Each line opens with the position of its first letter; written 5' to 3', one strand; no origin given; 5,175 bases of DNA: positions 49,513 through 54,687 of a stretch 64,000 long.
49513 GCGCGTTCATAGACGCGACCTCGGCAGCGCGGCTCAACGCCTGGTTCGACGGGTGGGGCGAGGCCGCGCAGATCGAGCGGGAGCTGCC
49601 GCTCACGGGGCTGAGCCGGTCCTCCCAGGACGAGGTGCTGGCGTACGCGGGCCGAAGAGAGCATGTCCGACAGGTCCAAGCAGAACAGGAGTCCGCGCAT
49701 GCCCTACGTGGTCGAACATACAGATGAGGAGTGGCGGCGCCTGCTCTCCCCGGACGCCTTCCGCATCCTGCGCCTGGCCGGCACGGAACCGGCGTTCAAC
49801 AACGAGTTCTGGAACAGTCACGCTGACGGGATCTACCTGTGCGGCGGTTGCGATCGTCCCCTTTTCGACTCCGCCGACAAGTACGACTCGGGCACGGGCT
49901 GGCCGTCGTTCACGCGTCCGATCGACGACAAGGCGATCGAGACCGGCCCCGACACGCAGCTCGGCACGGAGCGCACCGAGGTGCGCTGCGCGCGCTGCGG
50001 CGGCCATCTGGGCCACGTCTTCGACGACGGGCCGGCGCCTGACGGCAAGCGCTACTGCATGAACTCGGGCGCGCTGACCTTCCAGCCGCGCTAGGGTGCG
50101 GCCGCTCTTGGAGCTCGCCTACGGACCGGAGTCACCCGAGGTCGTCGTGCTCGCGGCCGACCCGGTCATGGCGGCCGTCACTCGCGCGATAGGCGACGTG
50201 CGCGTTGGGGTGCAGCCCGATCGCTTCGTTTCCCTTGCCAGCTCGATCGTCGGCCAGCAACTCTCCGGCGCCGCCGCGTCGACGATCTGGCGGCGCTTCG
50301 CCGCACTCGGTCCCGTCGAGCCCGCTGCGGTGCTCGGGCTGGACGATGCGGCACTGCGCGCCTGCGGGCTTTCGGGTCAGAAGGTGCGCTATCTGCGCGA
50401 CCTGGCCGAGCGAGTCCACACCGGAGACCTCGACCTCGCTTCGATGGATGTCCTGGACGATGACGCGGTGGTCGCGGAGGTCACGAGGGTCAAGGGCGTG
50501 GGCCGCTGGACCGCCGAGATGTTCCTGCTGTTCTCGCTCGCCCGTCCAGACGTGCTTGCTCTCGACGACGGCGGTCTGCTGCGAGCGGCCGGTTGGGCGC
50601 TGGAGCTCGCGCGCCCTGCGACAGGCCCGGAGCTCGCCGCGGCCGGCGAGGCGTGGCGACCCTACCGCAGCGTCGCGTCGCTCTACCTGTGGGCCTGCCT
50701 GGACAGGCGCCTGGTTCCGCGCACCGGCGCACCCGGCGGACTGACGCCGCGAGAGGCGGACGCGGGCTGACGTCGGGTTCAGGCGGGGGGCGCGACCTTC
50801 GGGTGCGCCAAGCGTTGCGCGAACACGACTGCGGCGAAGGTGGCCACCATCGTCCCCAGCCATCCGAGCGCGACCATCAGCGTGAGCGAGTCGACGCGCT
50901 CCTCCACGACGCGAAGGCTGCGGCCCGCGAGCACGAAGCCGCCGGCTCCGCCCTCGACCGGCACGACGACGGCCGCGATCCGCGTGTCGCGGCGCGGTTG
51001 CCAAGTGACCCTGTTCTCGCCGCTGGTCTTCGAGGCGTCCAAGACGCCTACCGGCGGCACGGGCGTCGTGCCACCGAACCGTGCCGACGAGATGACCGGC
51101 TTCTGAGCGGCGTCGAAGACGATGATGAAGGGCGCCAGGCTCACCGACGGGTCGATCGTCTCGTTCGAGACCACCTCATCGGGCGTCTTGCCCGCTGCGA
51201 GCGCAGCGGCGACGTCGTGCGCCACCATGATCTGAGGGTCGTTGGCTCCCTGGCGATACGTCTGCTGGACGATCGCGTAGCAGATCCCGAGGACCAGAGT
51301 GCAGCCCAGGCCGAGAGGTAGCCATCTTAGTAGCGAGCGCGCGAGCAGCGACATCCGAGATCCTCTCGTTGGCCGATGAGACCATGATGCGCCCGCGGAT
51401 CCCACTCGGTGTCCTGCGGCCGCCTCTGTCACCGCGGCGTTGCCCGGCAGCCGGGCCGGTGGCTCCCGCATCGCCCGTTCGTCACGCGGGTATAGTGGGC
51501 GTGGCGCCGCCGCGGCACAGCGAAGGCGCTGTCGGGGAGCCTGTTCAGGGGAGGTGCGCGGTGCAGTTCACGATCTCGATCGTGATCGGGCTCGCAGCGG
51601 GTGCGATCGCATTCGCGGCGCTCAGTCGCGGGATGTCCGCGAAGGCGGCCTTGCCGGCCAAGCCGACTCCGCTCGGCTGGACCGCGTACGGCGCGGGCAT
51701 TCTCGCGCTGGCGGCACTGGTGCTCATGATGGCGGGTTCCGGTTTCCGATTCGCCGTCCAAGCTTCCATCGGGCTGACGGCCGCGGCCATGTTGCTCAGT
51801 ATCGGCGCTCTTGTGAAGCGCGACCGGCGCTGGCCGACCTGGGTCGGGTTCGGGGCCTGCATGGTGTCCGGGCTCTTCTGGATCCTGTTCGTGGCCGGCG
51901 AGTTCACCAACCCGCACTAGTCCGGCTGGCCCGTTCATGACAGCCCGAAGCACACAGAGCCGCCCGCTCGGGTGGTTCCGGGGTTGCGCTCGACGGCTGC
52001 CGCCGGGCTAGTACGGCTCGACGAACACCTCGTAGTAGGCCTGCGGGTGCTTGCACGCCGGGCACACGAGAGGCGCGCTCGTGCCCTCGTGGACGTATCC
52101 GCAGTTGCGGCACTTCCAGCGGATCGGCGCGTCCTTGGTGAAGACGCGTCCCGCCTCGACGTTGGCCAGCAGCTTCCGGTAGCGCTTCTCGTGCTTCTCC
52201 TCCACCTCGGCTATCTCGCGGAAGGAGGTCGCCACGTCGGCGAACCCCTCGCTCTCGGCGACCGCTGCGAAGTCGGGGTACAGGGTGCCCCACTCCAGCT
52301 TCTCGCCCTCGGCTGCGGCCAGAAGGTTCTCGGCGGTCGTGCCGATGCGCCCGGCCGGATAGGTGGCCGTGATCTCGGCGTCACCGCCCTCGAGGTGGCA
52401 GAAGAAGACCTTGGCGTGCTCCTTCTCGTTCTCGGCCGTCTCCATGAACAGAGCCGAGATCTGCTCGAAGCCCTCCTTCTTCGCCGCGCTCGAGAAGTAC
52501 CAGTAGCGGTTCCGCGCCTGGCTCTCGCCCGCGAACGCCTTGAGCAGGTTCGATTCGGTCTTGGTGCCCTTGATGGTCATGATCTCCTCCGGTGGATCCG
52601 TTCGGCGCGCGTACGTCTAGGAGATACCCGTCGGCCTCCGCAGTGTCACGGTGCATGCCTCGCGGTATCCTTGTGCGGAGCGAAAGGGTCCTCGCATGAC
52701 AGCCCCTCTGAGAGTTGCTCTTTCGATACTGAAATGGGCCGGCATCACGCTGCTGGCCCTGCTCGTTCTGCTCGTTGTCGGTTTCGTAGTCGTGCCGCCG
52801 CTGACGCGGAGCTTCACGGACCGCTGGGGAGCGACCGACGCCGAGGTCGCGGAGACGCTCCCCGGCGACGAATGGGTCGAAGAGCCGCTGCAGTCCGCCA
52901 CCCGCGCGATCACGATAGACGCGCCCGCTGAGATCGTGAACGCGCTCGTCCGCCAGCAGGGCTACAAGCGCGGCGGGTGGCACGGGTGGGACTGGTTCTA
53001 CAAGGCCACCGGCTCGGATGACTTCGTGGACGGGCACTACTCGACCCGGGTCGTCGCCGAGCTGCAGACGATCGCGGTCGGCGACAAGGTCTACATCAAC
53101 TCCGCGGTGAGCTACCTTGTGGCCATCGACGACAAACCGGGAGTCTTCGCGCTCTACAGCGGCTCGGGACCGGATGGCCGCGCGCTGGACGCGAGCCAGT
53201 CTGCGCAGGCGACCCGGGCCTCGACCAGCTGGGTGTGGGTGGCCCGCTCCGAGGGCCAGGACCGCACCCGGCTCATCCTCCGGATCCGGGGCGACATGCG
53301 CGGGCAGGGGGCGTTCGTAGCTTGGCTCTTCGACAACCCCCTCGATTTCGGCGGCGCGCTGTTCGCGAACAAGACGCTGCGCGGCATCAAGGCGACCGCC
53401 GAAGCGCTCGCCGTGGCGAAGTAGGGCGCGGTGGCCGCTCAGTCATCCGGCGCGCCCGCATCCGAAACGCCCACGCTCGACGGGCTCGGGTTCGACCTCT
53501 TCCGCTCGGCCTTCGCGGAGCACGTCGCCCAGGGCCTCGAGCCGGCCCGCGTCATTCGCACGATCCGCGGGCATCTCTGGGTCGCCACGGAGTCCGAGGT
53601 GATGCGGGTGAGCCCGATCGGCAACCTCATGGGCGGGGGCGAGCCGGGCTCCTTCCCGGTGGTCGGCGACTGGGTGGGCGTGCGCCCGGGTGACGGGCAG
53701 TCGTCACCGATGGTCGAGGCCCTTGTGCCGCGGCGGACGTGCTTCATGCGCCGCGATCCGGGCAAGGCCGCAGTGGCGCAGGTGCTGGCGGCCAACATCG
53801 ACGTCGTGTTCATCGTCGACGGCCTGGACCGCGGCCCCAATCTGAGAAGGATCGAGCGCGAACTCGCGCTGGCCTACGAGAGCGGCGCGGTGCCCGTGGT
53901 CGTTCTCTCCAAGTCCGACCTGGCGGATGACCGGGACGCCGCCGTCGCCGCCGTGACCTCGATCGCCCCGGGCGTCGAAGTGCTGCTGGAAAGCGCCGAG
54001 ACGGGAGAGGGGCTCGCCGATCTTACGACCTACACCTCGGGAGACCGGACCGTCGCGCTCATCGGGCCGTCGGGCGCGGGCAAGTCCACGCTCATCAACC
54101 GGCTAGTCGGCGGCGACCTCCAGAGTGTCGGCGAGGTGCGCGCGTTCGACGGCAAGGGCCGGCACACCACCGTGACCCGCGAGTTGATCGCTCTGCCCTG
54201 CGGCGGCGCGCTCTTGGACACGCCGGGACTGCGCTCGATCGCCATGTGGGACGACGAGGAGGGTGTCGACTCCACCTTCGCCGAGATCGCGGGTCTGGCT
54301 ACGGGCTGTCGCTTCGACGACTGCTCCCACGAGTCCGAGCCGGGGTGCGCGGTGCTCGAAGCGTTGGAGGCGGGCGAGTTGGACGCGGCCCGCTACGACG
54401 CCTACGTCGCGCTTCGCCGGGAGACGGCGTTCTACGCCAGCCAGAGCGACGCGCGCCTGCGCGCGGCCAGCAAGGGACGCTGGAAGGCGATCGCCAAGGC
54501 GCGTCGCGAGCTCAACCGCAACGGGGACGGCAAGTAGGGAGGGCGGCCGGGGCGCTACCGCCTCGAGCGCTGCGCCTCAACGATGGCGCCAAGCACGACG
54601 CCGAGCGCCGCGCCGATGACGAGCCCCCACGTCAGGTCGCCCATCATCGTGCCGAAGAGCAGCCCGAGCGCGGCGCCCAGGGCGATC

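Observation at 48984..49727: msrA has an in-frame TGA at the catalytic Cys codon, followed by a SECIS-like hairpin (candidate selenoprotein MsrA)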

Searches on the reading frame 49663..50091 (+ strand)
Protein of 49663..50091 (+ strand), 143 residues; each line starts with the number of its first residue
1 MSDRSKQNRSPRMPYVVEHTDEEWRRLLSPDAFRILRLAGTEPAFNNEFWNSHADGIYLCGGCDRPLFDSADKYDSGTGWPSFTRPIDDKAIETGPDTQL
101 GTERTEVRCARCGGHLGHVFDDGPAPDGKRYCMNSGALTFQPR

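Call 6: search_protein_families(library=pfam, proteins=[window:49663-50091:+])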
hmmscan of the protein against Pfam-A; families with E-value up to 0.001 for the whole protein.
window:49663-50091:+ (143 aa): 2 families
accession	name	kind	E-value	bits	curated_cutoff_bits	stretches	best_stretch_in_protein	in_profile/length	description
PF01641.26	SelR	-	3.5e-48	162.8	24.9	1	28-142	1-116/116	SelR domain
PF24046.1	At4g08330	-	0.00027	21.4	27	0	100-127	72-99/129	At4g08330 beta-tent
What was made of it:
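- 49699..50094 (+): msrB (SelR domain, Cys-type RYCMN). It overlaps the 3' end of msrA by 29 nt and is probably co-transcribed. Pfam SelR E = 3.5e-48 (call 6).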

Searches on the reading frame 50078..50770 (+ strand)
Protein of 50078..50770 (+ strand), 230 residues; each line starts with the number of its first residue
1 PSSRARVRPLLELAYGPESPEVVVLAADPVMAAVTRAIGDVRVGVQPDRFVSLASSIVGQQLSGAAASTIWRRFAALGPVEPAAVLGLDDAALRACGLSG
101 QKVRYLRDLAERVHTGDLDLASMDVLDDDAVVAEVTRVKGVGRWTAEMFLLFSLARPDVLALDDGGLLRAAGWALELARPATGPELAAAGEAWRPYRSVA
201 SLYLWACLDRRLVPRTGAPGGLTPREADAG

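Call 47: search_protein_families(library=pfam, proteins=[window:50078-50770:+], max_evalue=0.0001)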
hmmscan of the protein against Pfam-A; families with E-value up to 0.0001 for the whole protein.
window:50078-50770:+ (230 aa): 1 family
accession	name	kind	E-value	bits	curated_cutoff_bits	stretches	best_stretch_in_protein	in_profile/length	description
PF00730.31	HhH-GPD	-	2.1e-11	44.5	26.2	1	55-177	2-89/108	HhH-GPD superfamily base excision DNA repair protein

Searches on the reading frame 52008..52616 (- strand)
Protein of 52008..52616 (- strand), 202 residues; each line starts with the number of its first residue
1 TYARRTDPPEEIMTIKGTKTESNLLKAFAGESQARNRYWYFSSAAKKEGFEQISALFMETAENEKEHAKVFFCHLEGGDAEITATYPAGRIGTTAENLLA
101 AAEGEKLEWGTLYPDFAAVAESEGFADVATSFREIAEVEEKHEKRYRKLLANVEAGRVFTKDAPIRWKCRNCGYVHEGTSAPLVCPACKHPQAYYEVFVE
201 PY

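Call 47: search_protein_families(library=pfam, proteins=[window:52008-52616:-], max_evalue=0.0001)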
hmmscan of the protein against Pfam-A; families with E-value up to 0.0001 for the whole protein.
window:52008-52616:- (202 aa): 3 families
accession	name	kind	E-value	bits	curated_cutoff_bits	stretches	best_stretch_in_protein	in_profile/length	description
PF02915.23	Rubrerythrin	-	3e-28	99.4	22.8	1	23-150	2-137/137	Rubrerythrin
PF21349.2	RUBY_RBDX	-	2.1e-14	53.1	26.5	1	167-196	1-30/30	Rubrerythrin, rubredoxin-like domain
PF00210.30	Ferritin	-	2.3e-10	41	24.5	1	23-154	3-140/142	Ferritin-like domain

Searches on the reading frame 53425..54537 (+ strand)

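Call 47: search_protein_families(library=pfam, proteins=[window:53425-54537:+], max_evalue=0.0001)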
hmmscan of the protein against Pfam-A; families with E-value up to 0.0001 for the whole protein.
window:53425-54537:+ (370 aa): 4 families
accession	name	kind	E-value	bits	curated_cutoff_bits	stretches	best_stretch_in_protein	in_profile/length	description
PF03193.22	RsgA_GTPase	-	7.9e-44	150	30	1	101-274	2-173/174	RsgA GTPase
PF01926.29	MMR_HSR1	-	1.4e-07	32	21.9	1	209-288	1-73/113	50S ribosome-binding GTPase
PF00005.33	ABC_tran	-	1e-05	26.6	25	1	201-240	5-44/137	ABC transporter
PF02421.24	FeoB_N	-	6.5e-05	22.9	27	0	209-283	2-71/156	Ferrous iron transport protein B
